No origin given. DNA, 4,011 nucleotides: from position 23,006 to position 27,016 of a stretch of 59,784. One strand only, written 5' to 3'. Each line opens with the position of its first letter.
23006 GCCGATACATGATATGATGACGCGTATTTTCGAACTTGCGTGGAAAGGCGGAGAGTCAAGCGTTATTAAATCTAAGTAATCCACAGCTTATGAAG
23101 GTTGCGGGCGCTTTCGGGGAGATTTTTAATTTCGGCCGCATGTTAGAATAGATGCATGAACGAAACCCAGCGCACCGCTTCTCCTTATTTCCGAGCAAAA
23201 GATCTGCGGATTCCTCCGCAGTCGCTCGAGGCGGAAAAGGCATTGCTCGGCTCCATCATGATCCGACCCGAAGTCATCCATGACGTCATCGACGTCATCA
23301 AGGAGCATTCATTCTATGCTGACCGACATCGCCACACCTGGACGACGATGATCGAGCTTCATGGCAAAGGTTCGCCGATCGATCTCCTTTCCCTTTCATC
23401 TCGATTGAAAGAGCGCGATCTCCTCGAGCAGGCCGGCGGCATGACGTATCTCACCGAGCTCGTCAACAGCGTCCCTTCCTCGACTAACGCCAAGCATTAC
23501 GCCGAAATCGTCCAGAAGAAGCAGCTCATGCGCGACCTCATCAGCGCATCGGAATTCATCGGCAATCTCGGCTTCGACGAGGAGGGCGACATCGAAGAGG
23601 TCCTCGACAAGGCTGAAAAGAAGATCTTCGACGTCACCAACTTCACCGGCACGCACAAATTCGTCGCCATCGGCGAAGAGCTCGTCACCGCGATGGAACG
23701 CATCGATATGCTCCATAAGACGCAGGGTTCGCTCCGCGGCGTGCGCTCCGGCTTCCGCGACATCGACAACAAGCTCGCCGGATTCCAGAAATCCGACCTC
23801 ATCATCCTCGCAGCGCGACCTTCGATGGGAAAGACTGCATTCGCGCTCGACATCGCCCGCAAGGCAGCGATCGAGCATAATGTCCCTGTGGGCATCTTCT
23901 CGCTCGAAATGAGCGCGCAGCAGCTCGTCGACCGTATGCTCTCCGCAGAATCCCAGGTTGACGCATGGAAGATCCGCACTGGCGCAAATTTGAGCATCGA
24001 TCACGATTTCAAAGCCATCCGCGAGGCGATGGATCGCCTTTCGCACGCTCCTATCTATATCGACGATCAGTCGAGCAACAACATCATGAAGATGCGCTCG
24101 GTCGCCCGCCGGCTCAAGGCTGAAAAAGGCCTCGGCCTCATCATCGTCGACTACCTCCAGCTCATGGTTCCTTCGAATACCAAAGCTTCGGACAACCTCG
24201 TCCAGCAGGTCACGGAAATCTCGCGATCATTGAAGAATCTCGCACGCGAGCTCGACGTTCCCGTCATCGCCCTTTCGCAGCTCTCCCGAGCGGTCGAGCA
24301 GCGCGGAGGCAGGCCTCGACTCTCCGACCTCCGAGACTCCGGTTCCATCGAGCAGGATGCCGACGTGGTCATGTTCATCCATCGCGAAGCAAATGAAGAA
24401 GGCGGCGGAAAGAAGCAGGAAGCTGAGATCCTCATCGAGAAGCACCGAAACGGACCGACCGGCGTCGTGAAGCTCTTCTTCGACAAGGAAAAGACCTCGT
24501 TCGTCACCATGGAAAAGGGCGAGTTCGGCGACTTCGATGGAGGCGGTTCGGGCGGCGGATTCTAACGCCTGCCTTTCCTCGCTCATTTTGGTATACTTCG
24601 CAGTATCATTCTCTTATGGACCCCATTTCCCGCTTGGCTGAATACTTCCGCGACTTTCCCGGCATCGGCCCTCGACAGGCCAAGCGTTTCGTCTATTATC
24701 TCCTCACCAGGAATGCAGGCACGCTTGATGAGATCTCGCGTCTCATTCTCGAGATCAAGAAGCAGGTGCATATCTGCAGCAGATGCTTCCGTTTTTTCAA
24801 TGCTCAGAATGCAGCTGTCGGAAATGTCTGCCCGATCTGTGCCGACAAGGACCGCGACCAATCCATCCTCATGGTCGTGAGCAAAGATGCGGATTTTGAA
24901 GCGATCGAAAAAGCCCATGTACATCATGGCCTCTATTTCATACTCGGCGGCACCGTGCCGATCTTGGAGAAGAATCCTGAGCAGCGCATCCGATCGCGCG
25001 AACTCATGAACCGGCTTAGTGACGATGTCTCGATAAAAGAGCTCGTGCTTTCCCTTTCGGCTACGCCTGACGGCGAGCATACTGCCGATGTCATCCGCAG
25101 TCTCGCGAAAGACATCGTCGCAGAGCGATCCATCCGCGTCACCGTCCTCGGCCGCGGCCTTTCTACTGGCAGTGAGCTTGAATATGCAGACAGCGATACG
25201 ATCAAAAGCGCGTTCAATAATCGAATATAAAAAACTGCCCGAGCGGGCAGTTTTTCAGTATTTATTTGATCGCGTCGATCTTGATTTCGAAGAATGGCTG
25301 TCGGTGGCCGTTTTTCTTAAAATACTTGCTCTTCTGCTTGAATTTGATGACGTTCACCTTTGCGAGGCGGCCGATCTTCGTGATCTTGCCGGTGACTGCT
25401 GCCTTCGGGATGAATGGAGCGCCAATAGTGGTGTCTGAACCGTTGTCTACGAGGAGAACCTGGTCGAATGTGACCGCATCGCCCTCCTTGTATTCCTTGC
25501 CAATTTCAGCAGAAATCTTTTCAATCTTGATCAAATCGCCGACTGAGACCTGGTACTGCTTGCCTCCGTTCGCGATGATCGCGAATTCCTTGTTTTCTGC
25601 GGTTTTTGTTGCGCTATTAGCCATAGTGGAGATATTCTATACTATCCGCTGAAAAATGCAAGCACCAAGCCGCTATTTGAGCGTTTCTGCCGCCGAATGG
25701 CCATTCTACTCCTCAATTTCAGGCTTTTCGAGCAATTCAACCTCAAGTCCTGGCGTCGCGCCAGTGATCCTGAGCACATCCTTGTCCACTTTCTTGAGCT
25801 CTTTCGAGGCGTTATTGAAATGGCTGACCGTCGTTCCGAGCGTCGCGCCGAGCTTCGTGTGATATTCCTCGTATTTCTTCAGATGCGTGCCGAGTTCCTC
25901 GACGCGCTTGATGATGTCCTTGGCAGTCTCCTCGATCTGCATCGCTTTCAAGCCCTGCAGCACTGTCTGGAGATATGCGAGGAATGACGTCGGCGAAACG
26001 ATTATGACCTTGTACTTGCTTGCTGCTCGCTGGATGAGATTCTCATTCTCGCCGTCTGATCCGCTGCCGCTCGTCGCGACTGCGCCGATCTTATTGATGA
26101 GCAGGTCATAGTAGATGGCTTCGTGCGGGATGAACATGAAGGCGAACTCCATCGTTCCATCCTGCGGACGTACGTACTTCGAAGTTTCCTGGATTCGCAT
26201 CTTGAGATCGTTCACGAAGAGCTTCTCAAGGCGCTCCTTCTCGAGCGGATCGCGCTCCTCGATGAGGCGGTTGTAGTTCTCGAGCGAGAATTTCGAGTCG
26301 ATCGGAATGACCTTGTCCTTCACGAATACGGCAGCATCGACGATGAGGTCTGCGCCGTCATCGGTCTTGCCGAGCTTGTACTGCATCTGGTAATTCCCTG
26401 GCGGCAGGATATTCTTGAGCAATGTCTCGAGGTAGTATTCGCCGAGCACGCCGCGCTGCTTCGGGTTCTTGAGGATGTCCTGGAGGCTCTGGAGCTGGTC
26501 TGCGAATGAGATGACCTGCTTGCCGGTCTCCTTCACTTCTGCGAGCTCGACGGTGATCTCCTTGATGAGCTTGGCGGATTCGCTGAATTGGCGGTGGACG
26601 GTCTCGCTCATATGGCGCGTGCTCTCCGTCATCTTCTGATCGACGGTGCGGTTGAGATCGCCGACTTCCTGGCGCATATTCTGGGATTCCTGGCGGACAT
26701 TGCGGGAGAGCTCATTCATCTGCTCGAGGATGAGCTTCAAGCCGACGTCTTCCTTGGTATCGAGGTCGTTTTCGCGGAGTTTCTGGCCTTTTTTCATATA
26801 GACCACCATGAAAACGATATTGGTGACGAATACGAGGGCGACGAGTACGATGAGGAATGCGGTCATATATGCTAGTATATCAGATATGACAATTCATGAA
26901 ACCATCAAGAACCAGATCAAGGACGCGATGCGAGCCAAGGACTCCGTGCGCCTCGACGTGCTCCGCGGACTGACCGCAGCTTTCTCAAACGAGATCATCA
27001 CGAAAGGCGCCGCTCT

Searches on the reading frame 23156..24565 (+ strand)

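Call 4: search_protein_families(library=pfam, proteins=[window:23156-24565:+])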
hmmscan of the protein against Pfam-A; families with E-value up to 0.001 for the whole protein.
window:23156-24565:+ (469 aa): 4 families
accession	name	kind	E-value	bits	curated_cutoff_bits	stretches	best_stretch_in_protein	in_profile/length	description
PF03796.21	DnaB_C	-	2.3e-102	342.2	27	1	195-450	1-254/255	DnaB-like helicase C terminal domain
PF00772.26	DnaB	-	2.8e-33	114.5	23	1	20-120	2-102/103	DnaB-like helicase N terminal domain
PF13481.12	AAA_25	-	5.4e-12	46.2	27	1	211-376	31-190/195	AAA domain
PF06745.19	ATPase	-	0.00047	20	26.6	1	196-361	1-153/231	KaiC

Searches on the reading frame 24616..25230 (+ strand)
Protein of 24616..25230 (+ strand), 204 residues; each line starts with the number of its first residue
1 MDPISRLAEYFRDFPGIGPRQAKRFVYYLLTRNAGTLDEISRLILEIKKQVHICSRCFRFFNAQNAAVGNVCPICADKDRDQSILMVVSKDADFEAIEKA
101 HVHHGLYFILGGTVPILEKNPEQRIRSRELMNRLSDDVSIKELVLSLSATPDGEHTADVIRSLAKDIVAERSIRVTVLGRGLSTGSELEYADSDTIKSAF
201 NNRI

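Call 58: search_protein_families(library=pfam, proteins=[window:24616-25230:+], max_evalue=0.001)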
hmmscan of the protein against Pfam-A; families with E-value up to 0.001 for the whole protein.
window:24616-25230:+ (204 aa): 4 families
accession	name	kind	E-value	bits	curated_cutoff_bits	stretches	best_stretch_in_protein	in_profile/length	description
PF13662.12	Toprim_4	-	1.2e-08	35.5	25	1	84-177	2-83/85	Toprim domain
PF21175.2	RecR_C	-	2.2e-07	30.6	22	1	181-203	1-23/24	RecR, C-terminal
PF21176.3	RecR_HhH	-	4.6e-07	30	27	1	4-44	1-41/45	RecR, helix-hairpin-helix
PF01751.28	Toprim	-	0.00017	22.1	23.1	1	85-175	2-91/96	Toprim domain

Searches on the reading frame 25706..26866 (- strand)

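Call 4: search_protein_families(library=pfam, proteins=[window:25706-26866:-])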
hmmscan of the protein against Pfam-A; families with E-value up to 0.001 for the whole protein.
window:25706-26866:- (386 aa): 3 families
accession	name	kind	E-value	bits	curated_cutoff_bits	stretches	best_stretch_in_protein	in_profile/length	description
PF02646.22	RmuC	-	2.1e-48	165.4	26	1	77-362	8-272/291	RmuC family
PF20667.3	Sec10_N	-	0.00052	20.6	27.4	0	46-131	22-85/118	Exocyst complex component Sec10, N-terminal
PF07889.17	DUF1664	-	0.00068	20.1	34.6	0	303-367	50-113/124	Protein of unknown function (DUF1664)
